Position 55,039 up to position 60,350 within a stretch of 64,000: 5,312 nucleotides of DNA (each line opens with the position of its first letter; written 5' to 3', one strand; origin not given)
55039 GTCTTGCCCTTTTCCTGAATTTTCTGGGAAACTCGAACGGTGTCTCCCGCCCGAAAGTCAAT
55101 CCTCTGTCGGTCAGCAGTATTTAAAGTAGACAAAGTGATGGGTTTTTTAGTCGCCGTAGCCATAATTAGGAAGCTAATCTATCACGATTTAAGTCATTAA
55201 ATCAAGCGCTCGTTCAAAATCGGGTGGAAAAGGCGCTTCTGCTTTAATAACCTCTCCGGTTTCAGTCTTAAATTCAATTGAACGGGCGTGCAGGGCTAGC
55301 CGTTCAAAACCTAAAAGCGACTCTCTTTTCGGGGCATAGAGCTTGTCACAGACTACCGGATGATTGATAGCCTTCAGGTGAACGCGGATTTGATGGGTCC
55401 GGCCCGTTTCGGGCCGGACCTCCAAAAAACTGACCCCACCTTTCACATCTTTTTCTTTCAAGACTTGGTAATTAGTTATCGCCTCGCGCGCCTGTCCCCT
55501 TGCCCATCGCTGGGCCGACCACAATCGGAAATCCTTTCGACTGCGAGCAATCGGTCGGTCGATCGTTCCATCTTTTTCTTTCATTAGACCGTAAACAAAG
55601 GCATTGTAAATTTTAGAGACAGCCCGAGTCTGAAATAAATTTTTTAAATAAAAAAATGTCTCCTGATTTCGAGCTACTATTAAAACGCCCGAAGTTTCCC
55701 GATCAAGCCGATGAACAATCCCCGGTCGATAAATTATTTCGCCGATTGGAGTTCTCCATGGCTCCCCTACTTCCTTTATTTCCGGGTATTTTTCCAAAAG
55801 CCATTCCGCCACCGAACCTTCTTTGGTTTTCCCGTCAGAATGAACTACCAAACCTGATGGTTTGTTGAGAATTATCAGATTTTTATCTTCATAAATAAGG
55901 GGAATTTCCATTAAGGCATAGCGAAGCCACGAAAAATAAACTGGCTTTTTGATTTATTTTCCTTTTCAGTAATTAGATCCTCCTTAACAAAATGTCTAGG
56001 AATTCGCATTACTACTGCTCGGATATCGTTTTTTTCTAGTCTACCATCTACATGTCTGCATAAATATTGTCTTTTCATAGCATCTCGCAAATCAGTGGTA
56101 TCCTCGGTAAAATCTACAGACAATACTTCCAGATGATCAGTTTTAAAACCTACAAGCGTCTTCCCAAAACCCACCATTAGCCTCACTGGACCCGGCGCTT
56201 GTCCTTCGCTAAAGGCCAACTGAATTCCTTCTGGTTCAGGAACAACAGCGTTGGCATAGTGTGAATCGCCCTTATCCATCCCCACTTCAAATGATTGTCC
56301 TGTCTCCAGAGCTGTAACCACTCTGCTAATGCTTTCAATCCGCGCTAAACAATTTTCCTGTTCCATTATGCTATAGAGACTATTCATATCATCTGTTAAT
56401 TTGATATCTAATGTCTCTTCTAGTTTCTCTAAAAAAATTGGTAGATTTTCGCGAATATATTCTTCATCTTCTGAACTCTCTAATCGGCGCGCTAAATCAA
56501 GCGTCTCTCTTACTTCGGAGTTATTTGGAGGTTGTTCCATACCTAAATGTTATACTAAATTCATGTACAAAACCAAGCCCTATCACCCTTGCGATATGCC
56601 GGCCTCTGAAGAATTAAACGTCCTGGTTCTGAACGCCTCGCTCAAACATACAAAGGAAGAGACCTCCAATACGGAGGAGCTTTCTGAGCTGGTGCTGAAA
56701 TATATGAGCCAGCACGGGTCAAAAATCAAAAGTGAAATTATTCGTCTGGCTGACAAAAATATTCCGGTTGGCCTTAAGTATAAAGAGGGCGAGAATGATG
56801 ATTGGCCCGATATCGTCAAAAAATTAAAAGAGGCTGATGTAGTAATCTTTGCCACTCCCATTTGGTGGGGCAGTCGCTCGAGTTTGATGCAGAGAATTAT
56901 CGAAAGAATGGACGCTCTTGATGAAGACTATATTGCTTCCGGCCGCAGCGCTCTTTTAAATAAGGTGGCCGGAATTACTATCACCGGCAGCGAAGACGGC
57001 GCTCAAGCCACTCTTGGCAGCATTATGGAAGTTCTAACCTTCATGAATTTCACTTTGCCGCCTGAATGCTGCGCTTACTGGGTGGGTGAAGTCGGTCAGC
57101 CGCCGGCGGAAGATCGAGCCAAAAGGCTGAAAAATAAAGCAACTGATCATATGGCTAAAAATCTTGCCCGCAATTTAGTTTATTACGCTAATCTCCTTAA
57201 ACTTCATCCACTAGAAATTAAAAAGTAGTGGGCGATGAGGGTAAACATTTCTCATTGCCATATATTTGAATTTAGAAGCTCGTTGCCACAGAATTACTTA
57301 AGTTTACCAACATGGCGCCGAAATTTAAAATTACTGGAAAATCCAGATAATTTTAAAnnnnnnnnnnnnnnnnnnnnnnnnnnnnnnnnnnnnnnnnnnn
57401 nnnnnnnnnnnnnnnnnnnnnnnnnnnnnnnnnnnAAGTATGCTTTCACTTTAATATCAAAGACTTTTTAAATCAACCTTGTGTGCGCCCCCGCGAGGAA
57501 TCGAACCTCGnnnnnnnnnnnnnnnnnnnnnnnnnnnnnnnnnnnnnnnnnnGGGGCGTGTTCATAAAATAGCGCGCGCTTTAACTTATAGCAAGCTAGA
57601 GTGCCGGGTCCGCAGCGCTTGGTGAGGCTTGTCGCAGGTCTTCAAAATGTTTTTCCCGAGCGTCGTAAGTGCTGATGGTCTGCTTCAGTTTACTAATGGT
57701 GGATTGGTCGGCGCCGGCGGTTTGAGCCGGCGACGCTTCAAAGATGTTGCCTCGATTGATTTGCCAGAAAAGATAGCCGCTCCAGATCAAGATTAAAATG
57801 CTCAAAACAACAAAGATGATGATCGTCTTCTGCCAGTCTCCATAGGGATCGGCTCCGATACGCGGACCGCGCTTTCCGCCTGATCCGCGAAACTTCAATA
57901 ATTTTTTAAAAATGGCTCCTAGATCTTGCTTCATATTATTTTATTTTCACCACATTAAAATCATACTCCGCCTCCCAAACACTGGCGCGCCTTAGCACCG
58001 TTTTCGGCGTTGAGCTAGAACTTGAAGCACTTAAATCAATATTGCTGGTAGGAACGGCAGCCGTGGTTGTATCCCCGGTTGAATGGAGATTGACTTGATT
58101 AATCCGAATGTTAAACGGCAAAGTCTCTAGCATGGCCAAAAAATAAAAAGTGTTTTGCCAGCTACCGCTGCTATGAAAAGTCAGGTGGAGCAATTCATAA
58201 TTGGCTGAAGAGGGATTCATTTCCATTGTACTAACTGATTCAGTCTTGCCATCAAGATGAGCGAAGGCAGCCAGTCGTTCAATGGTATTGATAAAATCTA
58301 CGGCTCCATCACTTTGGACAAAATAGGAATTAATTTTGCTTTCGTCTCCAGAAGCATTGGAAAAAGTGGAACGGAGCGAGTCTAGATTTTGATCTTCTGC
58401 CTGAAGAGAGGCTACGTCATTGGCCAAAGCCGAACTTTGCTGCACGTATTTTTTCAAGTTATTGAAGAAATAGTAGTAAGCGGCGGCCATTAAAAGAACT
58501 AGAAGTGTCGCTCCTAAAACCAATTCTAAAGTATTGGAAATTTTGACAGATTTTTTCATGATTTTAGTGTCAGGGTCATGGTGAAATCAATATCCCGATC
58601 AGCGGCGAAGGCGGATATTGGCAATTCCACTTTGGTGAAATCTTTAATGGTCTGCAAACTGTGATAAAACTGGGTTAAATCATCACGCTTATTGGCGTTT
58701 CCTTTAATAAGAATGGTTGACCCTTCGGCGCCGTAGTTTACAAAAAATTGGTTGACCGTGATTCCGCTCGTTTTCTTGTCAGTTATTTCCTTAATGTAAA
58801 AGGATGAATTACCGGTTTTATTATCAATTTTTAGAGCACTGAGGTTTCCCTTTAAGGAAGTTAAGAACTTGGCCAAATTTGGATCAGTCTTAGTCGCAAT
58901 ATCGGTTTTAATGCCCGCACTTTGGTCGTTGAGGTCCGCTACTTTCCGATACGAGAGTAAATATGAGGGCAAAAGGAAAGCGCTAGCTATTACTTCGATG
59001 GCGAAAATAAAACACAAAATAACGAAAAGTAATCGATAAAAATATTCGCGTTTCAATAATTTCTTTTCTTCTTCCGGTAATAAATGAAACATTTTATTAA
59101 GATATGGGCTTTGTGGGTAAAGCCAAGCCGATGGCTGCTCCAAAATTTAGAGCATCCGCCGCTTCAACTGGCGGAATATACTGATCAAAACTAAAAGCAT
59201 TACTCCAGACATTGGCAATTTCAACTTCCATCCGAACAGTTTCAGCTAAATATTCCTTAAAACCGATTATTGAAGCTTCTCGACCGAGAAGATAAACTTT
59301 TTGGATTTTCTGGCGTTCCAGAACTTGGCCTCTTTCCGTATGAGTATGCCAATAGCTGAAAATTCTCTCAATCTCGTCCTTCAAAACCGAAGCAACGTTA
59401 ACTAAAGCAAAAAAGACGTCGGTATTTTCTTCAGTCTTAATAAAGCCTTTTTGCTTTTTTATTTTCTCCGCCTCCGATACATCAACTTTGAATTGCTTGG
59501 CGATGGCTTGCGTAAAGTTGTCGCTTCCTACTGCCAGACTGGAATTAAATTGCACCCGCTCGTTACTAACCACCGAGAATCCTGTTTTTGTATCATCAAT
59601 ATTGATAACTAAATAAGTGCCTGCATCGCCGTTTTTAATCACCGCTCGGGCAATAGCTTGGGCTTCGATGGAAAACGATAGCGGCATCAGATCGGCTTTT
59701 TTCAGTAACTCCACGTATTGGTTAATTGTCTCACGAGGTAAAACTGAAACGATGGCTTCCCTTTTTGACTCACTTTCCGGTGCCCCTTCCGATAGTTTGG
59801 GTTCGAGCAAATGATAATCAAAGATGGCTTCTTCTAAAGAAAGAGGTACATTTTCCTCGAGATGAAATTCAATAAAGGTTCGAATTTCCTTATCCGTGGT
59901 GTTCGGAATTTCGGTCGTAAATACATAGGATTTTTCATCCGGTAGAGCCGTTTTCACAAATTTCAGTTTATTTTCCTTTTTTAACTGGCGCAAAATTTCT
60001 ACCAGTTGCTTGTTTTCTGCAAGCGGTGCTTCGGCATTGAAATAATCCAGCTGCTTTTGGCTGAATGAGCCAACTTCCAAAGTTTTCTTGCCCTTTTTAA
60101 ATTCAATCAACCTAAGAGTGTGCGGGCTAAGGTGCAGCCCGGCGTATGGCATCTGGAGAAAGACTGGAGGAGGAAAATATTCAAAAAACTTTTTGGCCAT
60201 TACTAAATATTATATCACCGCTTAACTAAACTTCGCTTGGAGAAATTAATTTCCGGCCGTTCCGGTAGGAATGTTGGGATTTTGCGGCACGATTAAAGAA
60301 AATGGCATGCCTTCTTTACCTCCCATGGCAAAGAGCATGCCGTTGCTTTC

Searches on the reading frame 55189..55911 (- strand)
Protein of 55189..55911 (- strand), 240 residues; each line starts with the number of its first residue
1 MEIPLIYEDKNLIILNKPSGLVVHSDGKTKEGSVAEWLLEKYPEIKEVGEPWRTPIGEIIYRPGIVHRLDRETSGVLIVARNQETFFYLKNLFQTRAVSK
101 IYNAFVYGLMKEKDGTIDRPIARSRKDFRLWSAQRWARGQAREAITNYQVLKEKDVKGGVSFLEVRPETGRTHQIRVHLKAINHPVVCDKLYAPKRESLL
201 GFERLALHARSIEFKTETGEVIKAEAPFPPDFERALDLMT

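Call 78: search_protein_families(library=pfam, proteins=[window:55189-55911:-], max_evalue=0.00001)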
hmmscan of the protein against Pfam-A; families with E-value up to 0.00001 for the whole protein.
window:55189-55911:- (240 aa): 1 family
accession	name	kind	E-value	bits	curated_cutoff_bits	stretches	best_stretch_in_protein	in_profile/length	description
PF00849.27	PseudoU_synth_2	-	1.2e-30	107.2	26.8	1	11-180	1-151/152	RNA pseudouridylate synthase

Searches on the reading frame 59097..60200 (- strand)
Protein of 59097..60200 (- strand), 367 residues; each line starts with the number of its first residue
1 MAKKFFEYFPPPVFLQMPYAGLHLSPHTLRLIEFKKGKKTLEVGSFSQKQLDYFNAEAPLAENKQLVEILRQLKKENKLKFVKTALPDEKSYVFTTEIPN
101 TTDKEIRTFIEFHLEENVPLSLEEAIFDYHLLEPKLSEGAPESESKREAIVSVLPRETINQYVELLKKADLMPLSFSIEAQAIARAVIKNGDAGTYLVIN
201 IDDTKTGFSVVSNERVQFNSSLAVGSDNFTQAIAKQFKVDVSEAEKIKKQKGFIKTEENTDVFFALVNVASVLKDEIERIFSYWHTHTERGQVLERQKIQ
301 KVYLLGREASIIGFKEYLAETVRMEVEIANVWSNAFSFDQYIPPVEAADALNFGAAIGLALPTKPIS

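Call 78: search_protein_families(library=pfam, proteins=[window:59097-60200:-], max_evalue=0.00001)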
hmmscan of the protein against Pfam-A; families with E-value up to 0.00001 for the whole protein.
window:59097-60200:- (367 aa): 2 families
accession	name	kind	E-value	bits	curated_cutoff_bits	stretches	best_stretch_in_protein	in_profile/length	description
PF11104.14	PilM_2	-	2.3e-31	109.4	27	1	21-362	1-338/340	Type IV pilus assembly protein PilM;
PF14450.12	FtsA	-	5.6e-09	36.9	31.8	1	198-331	2-112/127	Cell division protein FtsA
